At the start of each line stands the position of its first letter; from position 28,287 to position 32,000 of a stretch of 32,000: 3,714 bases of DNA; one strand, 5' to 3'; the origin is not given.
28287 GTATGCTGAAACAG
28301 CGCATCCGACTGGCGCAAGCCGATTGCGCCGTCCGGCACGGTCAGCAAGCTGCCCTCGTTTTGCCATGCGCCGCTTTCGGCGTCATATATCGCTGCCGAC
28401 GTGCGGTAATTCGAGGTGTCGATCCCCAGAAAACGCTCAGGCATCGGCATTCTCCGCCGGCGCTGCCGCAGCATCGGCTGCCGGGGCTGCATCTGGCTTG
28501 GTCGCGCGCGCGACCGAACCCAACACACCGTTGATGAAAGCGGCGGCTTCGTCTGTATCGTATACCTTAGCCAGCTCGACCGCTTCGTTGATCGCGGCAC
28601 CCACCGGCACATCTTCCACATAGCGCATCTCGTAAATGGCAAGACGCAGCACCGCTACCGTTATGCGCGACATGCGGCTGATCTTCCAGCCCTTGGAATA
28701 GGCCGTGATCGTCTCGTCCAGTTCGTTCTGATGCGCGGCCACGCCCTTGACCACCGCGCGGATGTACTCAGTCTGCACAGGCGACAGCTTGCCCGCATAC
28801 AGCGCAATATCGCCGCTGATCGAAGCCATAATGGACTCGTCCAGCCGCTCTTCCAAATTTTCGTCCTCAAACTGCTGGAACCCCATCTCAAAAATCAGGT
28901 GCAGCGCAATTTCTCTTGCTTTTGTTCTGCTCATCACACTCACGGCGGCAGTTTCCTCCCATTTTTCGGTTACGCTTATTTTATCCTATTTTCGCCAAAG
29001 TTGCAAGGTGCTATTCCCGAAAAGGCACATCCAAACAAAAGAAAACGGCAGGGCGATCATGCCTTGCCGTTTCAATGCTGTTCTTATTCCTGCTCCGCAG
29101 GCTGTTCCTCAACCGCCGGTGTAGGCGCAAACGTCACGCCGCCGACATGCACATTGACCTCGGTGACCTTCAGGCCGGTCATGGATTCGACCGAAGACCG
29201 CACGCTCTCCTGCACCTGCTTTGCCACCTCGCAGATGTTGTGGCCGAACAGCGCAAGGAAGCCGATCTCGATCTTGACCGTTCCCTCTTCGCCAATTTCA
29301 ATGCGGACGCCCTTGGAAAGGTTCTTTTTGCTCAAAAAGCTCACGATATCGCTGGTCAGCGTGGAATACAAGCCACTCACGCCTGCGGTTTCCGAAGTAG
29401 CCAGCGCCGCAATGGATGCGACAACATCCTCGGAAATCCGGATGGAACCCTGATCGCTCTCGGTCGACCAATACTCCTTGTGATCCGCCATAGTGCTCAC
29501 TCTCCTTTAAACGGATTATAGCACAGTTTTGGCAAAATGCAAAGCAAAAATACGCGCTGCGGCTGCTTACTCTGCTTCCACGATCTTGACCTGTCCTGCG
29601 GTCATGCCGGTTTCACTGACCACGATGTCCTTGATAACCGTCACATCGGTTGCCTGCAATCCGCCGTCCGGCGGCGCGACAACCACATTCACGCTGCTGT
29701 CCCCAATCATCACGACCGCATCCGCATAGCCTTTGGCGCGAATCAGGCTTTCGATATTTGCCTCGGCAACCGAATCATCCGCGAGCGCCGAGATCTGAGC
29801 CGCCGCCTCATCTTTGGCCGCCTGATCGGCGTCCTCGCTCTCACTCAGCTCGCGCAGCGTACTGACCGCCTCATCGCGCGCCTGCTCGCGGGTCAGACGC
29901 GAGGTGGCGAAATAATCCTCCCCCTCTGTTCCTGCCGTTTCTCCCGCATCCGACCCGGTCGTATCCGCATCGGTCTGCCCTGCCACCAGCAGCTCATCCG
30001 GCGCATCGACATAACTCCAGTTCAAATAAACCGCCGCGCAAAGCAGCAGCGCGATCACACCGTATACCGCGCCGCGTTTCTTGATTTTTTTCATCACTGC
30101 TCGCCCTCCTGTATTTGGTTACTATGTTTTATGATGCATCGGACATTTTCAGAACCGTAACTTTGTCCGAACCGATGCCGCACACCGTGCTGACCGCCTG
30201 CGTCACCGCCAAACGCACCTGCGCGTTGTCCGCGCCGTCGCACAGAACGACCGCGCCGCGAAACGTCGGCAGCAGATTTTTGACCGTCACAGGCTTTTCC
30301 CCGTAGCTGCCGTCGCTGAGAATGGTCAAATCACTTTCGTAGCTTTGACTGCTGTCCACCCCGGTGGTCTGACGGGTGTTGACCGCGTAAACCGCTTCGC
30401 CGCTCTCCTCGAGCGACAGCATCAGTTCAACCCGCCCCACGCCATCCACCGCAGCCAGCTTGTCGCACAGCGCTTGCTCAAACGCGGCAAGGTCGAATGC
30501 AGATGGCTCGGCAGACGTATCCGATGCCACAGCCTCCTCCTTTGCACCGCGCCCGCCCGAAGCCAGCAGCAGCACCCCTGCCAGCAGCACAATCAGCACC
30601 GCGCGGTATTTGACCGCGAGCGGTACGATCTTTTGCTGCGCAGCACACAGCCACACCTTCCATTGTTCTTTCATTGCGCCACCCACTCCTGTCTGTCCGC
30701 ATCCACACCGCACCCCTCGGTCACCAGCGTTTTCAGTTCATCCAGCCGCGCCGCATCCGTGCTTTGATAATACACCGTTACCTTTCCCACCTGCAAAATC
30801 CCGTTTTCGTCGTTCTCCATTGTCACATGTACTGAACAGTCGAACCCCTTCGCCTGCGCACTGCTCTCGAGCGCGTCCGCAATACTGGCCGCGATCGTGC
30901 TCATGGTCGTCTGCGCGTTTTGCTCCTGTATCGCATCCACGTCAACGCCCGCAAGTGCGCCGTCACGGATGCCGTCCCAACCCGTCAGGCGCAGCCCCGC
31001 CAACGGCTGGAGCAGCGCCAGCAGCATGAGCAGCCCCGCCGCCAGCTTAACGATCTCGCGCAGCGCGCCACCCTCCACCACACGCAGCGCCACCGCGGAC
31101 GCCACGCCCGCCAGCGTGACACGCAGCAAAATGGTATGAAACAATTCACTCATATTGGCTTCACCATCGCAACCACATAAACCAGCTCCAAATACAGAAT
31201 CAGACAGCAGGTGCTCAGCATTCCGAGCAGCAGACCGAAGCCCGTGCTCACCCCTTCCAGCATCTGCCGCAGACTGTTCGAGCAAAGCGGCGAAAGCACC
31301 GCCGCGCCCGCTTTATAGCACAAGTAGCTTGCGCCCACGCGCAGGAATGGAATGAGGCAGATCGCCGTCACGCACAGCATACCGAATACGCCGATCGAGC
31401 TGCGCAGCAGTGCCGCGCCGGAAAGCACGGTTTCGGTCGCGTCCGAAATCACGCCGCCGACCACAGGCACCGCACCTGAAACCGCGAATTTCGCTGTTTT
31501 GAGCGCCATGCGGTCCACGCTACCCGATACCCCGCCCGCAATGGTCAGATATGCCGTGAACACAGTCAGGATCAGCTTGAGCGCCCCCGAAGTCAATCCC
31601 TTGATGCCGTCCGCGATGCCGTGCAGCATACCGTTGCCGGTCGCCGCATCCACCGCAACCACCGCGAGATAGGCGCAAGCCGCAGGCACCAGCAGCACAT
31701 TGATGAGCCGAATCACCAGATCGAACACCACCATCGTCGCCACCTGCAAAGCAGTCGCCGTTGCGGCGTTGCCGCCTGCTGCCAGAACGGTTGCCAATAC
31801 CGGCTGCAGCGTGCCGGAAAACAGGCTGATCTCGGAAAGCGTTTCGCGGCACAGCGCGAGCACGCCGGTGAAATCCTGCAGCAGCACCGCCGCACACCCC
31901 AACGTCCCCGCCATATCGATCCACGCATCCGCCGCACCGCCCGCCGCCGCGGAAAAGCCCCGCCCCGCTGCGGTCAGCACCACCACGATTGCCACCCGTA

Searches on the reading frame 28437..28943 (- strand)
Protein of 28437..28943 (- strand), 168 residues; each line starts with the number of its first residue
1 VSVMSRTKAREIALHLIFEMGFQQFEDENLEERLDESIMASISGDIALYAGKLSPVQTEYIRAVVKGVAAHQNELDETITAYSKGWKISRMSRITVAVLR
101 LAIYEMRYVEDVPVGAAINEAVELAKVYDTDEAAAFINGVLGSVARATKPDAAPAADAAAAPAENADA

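Call 7: search_protein_families(library=ncbifam, proteins=[window:28437-28943:-])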
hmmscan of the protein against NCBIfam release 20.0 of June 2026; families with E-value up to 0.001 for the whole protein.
window:28437-28943:- (168 aa): 8 families
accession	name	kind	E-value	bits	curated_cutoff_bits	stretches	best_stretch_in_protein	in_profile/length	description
TIGR01951.1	nusB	equivalog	2.4e-37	128.1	88.35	1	6-147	2-130/131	transcription antitermination factor NusB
NF001223.0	PRK00202.1-1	equivalog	2e-28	99.2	131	1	4-145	7-141/146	transcription antitermination factor NusB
NF011494.0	PRK14902.1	equivalog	2e-19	69.7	319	1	45-155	28-136/444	16S rRNA (cytosine(967)-C(5))-methyltransferase RsmB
TIGR00563.1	rsmB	equivalog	2.2e-13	50.1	269.05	1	41-150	19-126/437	16S rRNA (cytosine(967)-C(5))-methyltransferase RsmB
NF011493.0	PRK14901.1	equivalog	2.3e-13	49.8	540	1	42-152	24-133/447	16S rRNA (cytosine(967)-C(5))-methyltransferase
NF001230.0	PRK00202.2-5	equivalog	3.9e-10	39.8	132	1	63-150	66-153/165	transcription antitermination factor NusB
NF008149.0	PRK10901.1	equivalog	3.8e-05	22.8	375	1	53-152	40-137/434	16S rRNA (cytosine(967)-C(5))-methyltransferase RsmB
NF011495.0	PRK14903.1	equivalog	4.8e-05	22.4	503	1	59-150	40-125/431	16S rRNA (cytosine(967)-C(5))-methyltransferase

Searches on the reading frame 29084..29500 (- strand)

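Call 7: search_protein_families(library=ncbifam, proteins=[window:29084-29500:-])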
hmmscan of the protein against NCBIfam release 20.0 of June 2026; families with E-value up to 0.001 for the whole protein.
window:29084-29500:- (138 aa): 1 family
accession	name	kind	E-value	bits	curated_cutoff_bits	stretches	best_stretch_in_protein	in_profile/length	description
NF033218.1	anchor_AmaP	equivalog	0.00011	22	55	0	14-119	81-166/166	alkaline shock response membrane anchor protein AmaP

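Call 36: search_protein_families(library=pfam, proteins=[window:29084-29500:-])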
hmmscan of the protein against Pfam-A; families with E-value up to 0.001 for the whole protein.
window:29084-29500:- (138 aa): 1 family
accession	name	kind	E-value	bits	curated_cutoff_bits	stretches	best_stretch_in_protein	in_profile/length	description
PF03780.18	Asp23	-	3.4e-31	108.3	28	1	17-122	2-107/108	Asp23 family, cell envelope-related function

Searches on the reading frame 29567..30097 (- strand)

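Call 7: search_protein_families(library=ncbifam, proteins=[window:29567-30097:-])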
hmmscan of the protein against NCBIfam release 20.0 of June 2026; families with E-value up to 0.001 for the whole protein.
window:29567-30097:- (176 aa): 0 families

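Call 36: search_protein_families(library=pfam, proteins=[window:29567-30097:-])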
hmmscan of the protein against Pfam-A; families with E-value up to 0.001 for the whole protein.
window:29567-30097:- (176 aa): 1 family
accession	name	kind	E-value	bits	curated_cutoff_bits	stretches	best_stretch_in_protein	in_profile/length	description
PF12685.13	SpoIIIAH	-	4.5e-38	131.5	30.6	1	11-172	5-191/191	SpoIIIAH-like protein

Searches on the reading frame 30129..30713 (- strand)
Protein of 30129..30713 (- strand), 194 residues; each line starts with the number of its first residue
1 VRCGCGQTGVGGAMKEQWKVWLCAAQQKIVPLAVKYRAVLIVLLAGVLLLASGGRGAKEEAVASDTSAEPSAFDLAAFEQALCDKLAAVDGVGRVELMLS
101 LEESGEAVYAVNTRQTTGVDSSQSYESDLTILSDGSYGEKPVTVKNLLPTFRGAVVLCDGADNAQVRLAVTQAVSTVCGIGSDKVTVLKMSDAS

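Call 7: search_protein_families(library=ncbifam, proteins=[window:30129-30713:-])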
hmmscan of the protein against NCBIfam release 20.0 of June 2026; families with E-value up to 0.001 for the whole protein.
window:30129-30713:- (194 aa): 1 family
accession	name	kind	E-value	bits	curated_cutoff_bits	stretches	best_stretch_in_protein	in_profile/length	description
TIGR02830.1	spore_III_AG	equivalog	3.7e-19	68.9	147.7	1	76-190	60-185/186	stage III sporulation protein AG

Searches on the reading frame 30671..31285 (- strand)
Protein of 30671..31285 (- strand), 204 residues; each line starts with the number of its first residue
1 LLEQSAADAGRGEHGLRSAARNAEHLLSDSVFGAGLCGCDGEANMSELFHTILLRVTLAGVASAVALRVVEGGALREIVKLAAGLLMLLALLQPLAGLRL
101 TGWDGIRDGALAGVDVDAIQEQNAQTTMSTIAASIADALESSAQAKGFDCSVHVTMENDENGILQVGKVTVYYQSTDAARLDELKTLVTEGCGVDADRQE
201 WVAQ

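Call 7: search_protein_families(library=ncbifam, proteins=[window:30671-31285:-])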
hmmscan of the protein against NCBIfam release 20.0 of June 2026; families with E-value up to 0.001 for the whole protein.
window:30671-31285:- (204 aa): 0 families

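Call 36: search_protein_families(library=pfam, proteins=[window:30671-31285:-])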
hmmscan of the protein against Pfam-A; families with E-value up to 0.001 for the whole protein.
window:30671-31285:- (204 aa): 1 family
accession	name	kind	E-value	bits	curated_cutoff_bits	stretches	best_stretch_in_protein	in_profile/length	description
PF09581.16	Spore_III_AF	-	1e-06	29.4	28.3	0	116-175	69-131/185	Stage III sporulation protein AF (Spore_III_AF)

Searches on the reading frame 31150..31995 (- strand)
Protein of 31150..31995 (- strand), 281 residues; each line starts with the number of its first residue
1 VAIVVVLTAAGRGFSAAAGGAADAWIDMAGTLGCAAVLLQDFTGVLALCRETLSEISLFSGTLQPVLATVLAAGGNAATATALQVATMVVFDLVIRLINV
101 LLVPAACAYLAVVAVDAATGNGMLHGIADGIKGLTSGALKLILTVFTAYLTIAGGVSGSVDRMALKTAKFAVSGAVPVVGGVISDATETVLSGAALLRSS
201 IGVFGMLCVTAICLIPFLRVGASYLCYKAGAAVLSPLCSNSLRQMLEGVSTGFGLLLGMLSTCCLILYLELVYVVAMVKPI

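Call 7: search_protein_families(library=ncbifam, proteins=[window:31150-31995:-])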
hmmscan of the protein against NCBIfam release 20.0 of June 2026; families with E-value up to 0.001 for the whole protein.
window:31150-31995:- (281 aa): 1 family
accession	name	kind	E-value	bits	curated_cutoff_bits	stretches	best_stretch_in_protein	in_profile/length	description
TIGR02829.1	spore_III_AE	equivalog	4.5e-35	121.6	247.45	1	37-275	140-378/381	stage III sporulation protein AE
